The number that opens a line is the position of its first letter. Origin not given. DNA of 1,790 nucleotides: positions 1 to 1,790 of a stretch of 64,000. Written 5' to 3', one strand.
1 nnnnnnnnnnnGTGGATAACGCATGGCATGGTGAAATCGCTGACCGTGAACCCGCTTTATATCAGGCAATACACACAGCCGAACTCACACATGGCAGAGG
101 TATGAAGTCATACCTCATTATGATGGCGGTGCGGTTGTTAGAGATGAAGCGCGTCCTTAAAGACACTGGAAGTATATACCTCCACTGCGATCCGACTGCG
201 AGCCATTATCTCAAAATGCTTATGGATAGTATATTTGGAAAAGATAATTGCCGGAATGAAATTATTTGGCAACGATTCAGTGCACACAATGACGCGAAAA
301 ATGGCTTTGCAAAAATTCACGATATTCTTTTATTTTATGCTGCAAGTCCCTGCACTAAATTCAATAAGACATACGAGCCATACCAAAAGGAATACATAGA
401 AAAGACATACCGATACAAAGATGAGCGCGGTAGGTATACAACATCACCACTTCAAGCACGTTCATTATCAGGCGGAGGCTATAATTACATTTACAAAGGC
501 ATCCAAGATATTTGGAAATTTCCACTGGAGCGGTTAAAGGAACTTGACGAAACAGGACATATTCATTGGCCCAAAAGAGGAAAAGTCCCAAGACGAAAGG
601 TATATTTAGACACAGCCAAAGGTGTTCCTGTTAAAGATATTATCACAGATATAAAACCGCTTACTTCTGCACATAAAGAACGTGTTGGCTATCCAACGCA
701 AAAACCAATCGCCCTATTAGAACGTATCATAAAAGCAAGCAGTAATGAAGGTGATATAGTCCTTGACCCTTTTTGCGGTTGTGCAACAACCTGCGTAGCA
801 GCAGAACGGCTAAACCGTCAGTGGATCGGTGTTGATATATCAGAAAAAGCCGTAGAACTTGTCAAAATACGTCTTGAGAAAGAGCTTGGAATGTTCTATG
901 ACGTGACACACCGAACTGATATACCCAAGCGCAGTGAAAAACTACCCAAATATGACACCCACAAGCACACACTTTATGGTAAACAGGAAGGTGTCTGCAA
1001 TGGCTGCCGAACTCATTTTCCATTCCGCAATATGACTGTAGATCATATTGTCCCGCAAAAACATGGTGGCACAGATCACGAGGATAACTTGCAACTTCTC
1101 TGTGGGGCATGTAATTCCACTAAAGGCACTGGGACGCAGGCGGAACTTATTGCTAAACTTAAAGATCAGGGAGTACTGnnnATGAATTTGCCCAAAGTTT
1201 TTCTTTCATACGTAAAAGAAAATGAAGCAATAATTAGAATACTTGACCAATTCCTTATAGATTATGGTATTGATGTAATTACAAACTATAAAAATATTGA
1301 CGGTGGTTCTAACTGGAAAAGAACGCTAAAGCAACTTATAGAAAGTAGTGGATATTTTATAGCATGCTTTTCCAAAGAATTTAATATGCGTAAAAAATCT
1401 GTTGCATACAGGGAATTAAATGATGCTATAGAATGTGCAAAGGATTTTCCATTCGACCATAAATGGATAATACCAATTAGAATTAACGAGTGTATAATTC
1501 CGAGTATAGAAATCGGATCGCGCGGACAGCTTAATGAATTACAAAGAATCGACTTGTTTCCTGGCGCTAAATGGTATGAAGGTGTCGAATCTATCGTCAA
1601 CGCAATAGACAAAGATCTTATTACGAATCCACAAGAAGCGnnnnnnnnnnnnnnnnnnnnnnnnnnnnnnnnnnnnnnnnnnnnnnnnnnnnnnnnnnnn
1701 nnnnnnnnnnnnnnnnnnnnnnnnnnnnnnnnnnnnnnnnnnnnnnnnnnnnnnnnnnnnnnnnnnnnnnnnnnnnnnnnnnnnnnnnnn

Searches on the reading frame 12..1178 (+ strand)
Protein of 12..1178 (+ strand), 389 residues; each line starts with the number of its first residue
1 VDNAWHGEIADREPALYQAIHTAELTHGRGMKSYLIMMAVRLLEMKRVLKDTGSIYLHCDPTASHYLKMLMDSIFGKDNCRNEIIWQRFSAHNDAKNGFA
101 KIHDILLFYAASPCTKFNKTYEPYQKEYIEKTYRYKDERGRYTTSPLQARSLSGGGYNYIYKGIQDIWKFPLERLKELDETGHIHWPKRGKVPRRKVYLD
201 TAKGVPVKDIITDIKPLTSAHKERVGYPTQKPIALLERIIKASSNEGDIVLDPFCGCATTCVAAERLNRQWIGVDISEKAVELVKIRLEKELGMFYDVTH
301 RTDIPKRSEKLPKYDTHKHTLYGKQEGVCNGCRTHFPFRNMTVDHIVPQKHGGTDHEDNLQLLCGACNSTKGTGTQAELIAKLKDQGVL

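Call 4: search_protein_families(library=pfam, proteins=[window:12-1178:+], max_evalue=0.1)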
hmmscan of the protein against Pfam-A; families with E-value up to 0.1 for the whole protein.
window:12-1178:+ (389 aa): 9 families
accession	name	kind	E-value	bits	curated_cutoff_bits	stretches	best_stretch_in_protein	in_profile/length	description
PF01555.25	N6_N4_Mtase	-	6.2e-43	147.7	26.7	1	32-284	26-219/221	DNA methylase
PF01844.29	HNH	-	3.7e-13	49.9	21.4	1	329-373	1-46/47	HNH endonuclease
PF14279.12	HNH_5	-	1.7e-11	44.3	27.5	1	329-383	1-55/56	HNH endonuclease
PF13847.12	Methyltransf_31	-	0.00012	22.2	27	1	245-290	2-50/145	Methyltransferase domain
PF02945.21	Endonuclease_7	-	0.00032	21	23.6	1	316-374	13-66/82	Recombination endonuclease VII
PF13649.12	Methyltransf_25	-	0.0048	18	27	1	250-292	1-46/97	Methyltransferase domain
PF05724.17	TPMT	-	0.011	15.8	26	1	224-282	14-73/218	Thiopurine S-methyltransferase (TPMT)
PF08241.18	Methyltransf_11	-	0.026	15.6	21.2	0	255-291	5-41/95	Methyltransferase domain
PF01638.23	HxlR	-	0.034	14.4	20.8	1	173-223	38-88/91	HxlR-like helix-turn-helix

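Call 5: search_protein_families(library=padloc, proteins=[window:12-1178:+], max_evalue=0.1)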
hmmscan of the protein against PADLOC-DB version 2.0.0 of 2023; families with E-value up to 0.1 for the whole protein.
window:12-1178:+ (389 aa): 91 families (the best 25 are shown)
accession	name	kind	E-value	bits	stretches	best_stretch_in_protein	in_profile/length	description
PDLC03354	MTase_II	-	1.9e-66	222.8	1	33-292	128-386/425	Type II methyltransferase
PDLC03339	MTase_II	-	4.2e-57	191.7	2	196-292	180-275/399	Type II methyltransferase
PDLC03300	MTase_II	-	4.5e-41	138.9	2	218-295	206-283/302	Type II methyltransferase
PDLC03644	MTase_III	-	1.6e-37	127.5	1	33-292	108-397/542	Type III methyltransferase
PDLC03638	MTase_III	-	3.9e-37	126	1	33-295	430-684/816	Type III methyltransferase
PDLC03636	MTase_III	-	2.2e-36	123.8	2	34-124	96-187/575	Type III methyltransferase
PDLC03633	MTase_III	-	3.5e-36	123.1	2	6-131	124-246/616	Type III methyltransferase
PDLC03371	MTase_II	-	5.1e-34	116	1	44-291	80-255/260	Type II methyltransferase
PDLC03635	MTase_III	-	2.6e-30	103.7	2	33-142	267-380/708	Type III methyltransferase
PDLC03299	MTase_II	-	1.4e-29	101.5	2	219-289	188-258/296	Type II methyltransferase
PDLC03641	MTase_III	-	7.7e-28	95.4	1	34-270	184-434/657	Type III methyltransferase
PDLC03634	MTase_III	-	6.7e-26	89.3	1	23-278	162-446/621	Type III methyltransferase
PDLC03265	MTase_II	-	4.4e-23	80.2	1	32-289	71-329/333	Type II methyltransferase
PDLC03320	MTase_II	-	7.6e-22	75.8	2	208-290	195-276/289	Type II methyltransferase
PDLC03353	MTase_II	-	1e-20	72.4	1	214-292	178-254/260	Type II methyltransferase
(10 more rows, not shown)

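Call 7: search_protein_families(library=ncbifam, proteins=[window:12-1178:+], max_evalue=0.1)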
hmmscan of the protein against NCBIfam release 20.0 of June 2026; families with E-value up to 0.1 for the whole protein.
window:12-1178:+ (389 aa): 10 families
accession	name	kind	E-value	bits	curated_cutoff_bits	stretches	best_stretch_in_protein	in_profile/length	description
NF008572.0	PRK11524.1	equivalog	2.7e-22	79.3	292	2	223-289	191-257/294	adenine-specific DNA-methyltransferase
NF050803.1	DnaMtaseCcrMCaul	equivalog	9.9e-19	67.4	830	1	224-294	183-253/350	adenine-specific DNA-methyltransferase CcrM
NF010253.0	PRK13699.1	subfamily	1e-11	45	244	1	204-281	121-198/226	DNA methyltransferase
NF040563.1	guided_IscB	equivalog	5e-09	35.7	175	1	314-382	181-246/314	RNA-guided endonuclease IscB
NF049971.1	CRISPR_Cas9d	exception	3.7e-08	32.5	375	1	312-375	531-597/986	type II CRISPR RNA-guided endonuclease Cas9d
NF011529.0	PRK14968.1-3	equivalog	0.0001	21.8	162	1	213-286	4-74/198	putative methyltransferase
TIGR01177.1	TIGR01177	hypoth_equivalog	0.00058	19.3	316.55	1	244-290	180-226/330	TIGR01177 family methyltransferase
NF047732.1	tRNAMtaseTrm5bMeth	equivalog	0.022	13.7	500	1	240-288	192-239/337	tRNA (guanine(37)-N1)-methyltransferase Trm5b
TIGR01865.2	cas_Csn1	equivalog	0.03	12.5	100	1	313-380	558-633/1070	type II CRISPR RNA-guided endonuclease Cas9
NF043040.1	corrin_prot_MT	hypoth_equivalog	0.072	12.5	180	0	236-291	31-86/216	corrinoid protein-associated methyltransferase CpaM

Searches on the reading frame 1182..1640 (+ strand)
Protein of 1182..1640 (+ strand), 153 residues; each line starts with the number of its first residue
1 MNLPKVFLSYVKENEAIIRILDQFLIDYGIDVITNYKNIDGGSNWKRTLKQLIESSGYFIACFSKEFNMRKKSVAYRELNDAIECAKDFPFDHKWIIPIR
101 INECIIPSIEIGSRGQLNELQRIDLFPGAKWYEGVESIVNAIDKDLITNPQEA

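Call 59: search_solved_structures(query=window:1182-1640:+, max_evalue=10, show_alignments=5)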
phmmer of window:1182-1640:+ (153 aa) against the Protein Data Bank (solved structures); distinct sequences matched with E-value up to 10: 2.
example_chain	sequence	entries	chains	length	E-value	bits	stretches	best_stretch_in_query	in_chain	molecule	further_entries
4m36_A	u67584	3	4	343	0.034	17.5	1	18-102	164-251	Protein arginine N-methyltransferase 7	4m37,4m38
5eku_A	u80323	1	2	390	0.19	15.1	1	18-90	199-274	Arginine N-methyltransferase, putative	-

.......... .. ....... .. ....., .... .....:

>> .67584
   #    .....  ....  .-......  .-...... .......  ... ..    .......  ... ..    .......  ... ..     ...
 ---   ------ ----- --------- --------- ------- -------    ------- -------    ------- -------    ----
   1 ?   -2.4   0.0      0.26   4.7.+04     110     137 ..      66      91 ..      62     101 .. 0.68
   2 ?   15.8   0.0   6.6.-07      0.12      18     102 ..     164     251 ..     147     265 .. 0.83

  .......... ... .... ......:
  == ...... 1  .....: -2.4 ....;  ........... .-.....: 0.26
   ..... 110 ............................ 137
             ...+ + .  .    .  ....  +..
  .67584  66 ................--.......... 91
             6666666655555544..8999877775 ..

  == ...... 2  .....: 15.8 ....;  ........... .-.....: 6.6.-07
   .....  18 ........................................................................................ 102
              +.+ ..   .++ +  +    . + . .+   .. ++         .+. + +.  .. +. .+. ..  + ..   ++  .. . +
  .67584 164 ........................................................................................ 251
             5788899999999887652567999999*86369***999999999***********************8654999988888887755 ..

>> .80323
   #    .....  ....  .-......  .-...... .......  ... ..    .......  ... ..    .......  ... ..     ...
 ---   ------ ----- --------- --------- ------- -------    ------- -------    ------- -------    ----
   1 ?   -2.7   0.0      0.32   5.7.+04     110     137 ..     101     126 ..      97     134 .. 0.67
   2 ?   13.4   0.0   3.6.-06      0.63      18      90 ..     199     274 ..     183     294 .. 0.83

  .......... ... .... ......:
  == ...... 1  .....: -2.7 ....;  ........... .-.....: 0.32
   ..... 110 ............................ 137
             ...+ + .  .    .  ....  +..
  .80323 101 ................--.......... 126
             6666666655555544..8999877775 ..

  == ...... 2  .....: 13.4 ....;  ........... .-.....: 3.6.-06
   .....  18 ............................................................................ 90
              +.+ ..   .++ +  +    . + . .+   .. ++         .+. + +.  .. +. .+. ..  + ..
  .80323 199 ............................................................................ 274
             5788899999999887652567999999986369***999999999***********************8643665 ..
